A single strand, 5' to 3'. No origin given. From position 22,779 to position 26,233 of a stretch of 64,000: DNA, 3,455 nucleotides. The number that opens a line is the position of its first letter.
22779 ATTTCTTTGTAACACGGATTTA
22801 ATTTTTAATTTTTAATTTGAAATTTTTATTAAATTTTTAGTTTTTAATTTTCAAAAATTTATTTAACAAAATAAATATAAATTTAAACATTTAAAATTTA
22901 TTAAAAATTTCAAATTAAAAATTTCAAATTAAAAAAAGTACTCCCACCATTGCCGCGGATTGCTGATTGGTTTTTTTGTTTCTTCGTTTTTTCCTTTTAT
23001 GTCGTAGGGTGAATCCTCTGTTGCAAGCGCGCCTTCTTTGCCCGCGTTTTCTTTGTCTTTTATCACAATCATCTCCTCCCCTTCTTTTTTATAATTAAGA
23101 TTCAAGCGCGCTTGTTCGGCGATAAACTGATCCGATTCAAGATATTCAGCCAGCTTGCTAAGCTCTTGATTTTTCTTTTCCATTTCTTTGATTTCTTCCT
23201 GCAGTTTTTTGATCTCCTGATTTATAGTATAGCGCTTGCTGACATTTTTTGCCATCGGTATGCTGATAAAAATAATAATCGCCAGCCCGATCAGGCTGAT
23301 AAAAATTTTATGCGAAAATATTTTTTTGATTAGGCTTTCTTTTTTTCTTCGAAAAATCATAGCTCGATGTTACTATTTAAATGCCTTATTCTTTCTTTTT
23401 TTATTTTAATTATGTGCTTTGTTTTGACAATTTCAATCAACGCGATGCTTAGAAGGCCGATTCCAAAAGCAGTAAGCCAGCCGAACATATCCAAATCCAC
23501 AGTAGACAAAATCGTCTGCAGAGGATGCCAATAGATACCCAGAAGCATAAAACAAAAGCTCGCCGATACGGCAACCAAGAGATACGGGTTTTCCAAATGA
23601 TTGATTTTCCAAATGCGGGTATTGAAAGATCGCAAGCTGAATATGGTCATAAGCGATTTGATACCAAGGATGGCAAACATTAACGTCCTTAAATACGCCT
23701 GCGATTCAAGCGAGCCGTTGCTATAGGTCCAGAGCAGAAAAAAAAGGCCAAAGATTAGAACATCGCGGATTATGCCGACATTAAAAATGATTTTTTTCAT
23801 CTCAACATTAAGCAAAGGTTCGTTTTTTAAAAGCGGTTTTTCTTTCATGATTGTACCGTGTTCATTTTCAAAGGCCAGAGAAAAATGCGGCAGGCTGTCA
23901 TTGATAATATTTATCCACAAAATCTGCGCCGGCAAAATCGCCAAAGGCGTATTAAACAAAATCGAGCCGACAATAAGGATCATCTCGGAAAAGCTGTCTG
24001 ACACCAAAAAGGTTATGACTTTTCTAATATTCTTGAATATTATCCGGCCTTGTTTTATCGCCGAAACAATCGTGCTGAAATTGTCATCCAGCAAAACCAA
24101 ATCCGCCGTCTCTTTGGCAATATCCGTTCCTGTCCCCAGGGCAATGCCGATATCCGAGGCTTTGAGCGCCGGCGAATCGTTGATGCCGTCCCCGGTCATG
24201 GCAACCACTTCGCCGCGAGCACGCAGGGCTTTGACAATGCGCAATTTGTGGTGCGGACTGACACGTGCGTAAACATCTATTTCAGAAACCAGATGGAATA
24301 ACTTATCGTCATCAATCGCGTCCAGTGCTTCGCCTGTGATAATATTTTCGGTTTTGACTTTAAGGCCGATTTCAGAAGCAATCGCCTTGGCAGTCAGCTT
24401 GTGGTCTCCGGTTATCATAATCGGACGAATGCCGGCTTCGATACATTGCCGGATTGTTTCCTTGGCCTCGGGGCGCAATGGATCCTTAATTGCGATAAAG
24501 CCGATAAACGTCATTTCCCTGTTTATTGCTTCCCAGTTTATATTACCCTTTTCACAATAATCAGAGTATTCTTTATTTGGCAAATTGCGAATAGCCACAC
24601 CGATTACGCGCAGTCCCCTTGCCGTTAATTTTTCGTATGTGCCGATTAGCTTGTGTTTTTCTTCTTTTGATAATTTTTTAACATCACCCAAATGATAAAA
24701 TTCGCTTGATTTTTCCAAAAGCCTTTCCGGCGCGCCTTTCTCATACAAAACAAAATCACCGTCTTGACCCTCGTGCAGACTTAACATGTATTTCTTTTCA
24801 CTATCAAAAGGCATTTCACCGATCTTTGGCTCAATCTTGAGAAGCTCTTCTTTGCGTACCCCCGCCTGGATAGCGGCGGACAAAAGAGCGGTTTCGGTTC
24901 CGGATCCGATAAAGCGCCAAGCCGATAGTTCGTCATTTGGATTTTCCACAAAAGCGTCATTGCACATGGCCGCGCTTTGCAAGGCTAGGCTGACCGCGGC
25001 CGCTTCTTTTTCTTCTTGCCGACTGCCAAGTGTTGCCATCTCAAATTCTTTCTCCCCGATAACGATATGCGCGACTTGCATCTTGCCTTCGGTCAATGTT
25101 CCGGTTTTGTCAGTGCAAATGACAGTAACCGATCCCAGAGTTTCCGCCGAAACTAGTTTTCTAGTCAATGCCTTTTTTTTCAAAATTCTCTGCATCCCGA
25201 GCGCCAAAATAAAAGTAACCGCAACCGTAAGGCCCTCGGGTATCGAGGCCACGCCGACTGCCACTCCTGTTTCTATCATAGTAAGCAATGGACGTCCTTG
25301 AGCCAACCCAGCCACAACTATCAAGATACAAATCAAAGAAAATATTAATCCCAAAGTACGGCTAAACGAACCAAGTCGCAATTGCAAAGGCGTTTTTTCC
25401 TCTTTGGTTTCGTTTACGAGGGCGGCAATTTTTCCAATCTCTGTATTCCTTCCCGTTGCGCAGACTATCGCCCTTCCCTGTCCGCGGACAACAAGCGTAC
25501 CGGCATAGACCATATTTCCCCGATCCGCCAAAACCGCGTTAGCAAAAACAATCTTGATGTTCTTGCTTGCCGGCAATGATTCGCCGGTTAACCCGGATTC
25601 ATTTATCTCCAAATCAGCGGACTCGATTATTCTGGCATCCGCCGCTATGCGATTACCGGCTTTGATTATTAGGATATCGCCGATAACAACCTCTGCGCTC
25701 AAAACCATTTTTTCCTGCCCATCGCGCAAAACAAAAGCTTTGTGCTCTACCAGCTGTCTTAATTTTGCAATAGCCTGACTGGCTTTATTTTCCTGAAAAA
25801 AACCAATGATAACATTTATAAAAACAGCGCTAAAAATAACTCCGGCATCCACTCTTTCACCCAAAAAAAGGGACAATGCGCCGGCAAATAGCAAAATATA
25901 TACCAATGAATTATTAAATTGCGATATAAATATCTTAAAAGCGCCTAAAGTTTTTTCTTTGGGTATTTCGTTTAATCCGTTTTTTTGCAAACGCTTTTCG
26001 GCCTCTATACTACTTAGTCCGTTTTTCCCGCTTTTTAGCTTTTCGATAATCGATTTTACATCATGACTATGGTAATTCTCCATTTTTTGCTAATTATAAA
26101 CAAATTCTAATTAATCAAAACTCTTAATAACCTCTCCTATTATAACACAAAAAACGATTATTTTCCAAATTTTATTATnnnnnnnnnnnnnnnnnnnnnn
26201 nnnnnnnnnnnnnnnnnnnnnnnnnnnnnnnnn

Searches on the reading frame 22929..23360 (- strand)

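Call 61: search_protein_families(library=pfam, proteins=[window:22929-23360:-])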
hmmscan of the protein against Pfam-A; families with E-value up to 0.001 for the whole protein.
window:22929-23360:- (143 aa): 1 family
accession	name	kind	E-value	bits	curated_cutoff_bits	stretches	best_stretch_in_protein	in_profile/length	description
PF04977.20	DivIC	-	7.4e-14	51.8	28.9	1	26-102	2-79/80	Septum formation initiator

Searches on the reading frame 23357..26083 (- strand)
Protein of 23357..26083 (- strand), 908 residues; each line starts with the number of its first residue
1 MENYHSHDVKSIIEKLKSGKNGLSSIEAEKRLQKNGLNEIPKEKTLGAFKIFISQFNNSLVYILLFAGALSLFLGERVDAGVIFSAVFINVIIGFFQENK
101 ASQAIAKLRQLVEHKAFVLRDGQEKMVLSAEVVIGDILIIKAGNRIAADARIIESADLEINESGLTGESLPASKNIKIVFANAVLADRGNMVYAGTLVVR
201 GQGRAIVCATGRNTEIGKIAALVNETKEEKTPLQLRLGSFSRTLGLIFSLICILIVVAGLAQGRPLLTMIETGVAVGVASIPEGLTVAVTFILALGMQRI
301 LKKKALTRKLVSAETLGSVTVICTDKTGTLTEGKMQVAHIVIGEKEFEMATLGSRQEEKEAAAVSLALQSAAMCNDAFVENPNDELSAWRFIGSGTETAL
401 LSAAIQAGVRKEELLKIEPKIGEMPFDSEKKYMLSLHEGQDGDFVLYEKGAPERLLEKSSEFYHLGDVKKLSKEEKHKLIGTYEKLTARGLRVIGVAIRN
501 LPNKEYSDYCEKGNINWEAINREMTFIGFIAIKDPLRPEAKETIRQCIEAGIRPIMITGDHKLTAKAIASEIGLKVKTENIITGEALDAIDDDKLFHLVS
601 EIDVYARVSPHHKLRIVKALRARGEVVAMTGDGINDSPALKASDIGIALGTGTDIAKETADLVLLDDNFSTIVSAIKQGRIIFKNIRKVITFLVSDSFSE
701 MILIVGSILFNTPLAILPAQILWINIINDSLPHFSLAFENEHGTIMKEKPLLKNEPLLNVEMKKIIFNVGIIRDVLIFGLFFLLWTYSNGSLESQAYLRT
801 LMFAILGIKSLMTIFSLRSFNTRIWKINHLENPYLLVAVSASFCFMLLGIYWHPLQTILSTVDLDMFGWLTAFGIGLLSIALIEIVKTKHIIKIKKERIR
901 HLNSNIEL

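Call 61: search_protein_families(library=pfam, proteins=[window:23357-26083:-])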
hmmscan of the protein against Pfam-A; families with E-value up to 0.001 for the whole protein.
window:23357-26083:- (908 aa): 7 families
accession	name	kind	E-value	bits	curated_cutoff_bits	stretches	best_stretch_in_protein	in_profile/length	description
PF00122.25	E1-E2_ATPase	-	7.4e-51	172.7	28.1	1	111-303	2-181/181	E1-E2 ATPase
PF00689.26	Cation_ATPase_C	-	2.1e-35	122.5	27.3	1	713-887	1-173/175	Cation transporting ATPase, C-terminus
PF00702.32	Hydrolase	-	1.7e-20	74.7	26.4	1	320-643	2-190/191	haloacid dehalogenase-like hydrolase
PF00690.31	Cation_ATPase_N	-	4.9e-19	68.2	20.4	1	4-71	1-69/69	Cation transporter/ATPase, N-terminus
PF13246.12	Cation_ATPase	-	8.4e-19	67.8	21.7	1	372-461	1-90/91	Cation transport ATPase (P-type)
PF08282.18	Hydrolase_3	-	6.9e-08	33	20.9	1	616-675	195-254/255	haloacid dehalogenase-like hydrolase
PF12710.13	HAD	-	7.3e-05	23.7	27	1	536-641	86-189/189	haloacid dehalogenase-like hydrolase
